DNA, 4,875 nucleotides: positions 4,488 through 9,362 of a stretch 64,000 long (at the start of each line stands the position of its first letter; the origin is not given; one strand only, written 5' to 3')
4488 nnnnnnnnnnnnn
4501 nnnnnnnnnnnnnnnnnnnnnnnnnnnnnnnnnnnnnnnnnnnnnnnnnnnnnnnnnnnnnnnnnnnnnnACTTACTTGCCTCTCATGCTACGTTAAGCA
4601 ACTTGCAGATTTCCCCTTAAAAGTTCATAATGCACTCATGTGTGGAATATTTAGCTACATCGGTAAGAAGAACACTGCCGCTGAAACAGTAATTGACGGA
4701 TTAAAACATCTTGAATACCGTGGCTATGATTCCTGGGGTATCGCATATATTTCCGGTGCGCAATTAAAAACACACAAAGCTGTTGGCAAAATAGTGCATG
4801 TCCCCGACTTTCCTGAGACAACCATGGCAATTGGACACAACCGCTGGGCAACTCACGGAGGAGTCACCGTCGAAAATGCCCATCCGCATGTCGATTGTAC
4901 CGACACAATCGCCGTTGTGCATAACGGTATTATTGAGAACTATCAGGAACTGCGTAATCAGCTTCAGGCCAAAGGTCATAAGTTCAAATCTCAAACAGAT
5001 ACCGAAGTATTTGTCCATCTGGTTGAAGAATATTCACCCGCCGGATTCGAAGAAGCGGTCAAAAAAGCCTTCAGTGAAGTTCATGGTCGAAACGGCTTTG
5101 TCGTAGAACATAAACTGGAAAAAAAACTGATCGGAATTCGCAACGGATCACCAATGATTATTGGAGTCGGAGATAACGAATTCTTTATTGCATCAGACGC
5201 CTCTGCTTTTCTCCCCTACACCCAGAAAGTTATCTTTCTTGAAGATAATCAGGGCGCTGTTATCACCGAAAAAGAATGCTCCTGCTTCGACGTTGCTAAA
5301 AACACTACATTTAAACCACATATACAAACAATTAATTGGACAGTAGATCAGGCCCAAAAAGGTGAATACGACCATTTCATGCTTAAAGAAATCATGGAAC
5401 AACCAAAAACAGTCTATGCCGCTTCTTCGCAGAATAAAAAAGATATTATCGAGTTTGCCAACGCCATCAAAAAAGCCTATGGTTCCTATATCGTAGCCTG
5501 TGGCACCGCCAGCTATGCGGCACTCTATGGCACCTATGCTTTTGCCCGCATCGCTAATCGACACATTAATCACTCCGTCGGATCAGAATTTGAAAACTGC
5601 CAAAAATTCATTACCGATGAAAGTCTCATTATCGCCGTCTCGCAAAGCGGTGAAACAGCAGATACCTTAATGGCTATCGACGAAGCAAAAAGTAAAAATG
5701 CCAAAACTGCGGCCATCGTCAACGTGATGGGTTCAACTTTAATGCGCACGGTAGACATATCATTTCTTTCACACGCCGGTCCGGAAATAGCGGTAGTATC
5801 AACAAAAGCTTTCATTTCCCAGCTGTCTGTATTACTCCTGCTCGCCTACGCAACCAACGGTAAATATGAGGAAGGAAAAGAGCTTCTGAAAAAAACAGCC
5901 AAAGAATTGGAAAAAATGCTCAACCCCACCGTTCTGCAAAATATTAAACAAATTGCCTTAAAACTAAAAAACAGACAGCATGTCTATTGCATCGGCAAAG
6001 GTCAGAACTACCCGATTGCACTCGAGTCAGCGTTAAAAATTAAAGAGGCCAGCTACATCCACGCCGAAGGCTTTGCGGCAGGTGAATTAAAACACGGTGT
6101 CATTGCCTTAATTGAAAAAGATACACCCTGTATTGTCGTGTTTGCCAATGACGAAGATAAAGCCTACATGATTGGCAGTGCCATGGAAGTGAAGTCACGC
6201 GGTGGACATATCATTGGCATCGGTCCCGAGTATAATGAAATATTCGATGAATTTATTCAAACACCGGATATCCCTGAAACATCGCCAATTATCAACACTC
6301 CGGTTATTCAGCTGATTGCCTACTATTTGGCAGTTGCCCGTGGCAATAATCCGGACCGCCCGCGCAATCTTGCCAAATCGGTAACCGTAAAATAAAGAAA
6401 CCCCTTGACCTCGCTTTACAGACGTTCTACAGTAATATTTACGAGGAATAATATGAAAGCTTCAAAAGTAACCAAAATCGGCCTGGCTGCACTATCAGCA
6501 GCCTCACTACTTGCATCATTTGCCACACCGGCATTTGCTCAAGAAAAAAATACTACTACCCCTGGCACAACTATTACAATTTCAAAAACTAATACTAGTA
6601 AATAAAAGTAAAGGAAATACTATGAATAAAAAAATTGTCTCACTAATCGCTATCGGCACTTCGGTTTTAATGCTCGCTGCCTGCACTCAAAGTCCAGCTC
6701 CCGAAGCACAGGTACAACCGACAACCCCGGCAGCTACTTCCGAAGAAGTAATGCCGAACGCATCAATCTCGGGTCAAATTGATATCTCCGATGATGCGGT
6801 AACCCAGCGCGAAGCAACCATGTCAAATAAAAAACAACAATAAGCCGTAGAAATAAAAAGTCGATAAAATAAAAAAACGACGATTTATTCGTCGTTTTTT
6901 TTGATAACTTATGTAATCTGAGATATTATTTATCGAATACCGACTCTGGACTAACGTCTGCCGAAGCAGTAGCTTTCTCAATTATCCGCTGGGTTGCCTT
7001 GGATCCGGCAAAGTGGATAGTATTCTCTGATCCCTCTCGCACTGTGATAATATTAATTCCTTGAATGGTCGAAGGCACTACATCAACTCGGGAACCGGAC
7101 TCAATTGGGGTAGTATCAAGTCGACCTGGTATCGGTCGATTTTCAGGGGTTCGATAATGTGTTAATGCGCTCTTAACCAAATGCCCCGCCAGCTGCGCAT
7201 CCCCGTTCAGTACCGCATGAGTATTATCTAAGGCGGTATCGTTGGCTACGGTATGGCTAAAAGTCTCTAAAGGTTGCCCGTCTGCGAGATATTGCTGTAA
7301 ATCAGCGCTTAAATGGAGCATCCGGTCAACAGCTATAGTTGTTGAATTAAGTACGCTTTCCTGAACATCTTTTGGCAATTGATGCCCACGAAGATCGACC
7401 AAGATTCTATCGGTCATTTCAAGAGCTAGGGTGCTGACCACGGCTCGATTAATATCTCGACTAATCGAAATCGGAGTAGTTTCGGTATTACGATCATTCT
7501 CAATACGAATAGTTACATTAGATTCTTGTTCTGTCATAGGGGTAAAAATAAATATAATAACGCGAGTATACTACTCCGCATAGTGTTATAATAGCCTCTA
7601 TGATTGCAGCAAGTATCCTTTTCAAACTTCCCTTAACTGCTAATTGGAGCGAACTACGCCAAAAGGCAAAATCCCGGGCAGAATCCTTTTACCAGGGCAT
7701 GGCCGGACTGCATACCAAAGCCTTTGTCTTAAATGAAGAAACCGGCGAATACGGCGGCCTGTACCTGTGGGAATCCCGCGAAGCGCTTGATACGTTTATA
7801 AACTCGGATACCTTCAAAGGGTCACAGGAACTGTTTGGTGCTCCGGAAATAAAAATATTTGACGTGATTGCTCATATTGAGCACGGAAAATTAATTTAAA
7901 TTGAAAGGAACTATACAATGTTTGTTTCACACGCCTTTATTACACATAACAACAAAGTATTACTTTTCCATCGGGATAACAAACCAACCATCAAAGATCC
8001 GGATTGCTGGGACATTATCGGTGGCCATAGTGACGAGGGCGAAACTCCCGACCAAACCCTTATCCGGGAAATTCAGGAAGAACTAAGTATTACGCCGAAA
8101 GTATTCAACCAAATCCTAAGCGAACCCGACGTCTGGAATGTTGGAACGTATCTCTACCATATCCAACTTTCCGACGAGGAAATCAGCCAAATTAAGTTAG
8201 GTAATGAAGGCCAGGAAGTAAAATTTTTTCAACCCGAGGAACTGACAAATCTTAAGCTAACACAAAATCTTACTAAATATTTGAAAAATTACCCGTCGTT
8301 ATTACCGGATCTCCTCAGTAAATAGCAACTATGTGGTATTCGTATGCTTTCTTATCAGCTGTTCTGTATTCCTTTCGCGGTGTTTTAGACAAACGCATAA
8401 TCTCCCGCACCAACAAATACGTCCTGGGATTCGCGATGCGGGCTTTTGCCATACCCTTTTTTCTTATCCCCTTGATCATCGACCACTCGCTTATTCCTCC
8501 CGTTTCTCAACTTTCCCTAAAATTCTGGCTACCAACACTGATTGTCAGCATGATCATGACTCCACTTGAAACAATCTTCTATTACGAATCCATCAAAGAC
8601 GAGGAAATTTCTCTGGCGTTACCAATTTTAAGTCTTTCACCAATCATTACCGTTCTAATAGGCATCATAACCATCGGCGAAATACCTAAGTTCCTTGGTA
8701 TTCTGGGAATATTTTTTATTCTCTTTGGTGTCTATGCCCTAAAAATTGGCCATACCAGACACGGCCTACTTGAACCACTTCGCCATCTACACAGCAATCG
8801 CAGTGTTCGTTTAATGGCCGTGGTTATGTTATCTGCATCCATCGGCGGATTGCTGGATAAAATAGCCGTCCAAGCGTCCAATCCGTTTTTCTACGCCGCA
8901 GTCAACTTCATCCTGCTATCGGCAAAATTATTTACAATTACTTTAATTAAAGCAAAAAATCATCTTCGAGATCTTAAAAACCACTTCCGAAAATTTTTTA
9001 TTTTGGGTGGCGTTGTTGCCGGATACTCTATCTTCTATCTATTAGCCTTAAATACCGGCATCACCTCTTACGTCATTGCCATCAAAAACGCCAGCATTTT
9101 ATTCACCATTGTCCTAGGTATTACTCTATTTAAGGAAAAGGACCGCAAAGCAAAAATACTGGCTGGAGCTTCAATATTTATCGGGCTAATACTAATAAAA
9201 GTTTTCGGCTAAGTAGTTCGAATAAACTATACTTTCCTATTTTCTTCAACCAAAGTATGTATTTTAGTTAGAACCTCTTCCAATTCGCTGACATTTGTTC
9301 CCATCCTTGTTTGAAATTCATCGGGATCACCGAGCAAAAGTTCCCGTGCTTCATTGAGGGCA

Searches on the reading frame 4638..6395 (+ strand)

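Call 47: search_protein_families(library=pfam, proteins=[window:4638-6395:+], max_evalue=0.001)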
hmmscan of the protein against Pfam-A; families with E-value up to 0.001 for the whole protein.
window:4638-6395:+ (585 aa): 4 families
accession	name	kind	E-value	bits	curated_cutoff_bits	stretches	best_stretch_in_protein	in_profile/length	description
PF01380.27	SIS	-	5.2e-41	140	25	2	284-403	9-129/131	SIS domain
PF13522.11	GATase_6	-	8.2e-20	71.6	27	1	60-186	9-129/130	Glutamine amidotransferase domain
PF13537.11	GATase_7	-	4.3e-18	66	25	1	79-192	11-122/123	Glutamine amidotransferase domain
PF13230.11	GATase_4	-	0.00065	19.1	23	0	33-129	36-138/272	Glutamine amidotransferases class-II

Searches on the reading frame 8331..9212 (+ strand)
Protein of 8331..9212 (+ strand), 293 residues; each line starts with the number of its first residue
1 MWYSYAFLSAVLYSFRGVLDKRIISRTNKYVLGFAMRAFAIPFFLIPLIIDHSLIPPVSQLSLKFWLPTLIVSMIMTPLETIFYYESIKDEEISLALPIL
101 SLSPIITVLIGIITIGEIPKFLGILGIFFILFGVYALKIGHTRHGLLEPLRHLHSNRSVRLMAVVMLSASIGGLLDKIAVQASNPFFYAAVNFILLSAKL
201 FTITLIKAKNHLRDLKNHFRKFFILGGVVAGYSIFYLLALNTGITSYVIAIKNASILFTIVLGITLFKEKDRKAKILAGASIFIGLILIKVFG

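Call 47: search_protein_families(library=pfam, proteins=[window:8331-9212:+], max_evalue=0.001)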
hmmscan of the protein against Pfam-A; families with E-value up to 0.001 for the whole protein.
window:8331-9212:+ (293 aa): 2 families
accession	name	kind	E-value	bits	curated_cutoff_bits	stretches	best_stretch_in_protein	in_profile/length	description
PF00892.27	EamA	-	6.8e-23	81.9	28.2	2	2-136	3-132/135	EamA-like transporter family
PF10639.15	TMEM234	-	1.3e-05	25.7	30.1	0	70-135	44-110/113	Putative transmembrane family 234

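Call 78: search_protein_families(library=ncbifam, proteins=[window:8331-9212:+], max_evalue=0.001)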
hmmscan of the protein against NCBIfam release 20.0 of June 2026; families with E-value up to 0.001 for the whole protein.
window:8331-9212:+ (293 aa): 2 families
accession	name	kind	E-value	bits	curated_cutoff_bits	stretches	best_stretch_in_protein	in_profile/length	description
TIGR03340.1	phn_DUF6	hypoth_equivalog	2.3e-17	63.5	288.15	1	7-289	7-281/281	phosphonate utilization associated putative membrane protein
TIGR00950.1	2A78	equivalog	0.00084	18.8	230.2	0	29-287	18-264/264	carboxylate/amino acid/amine transporter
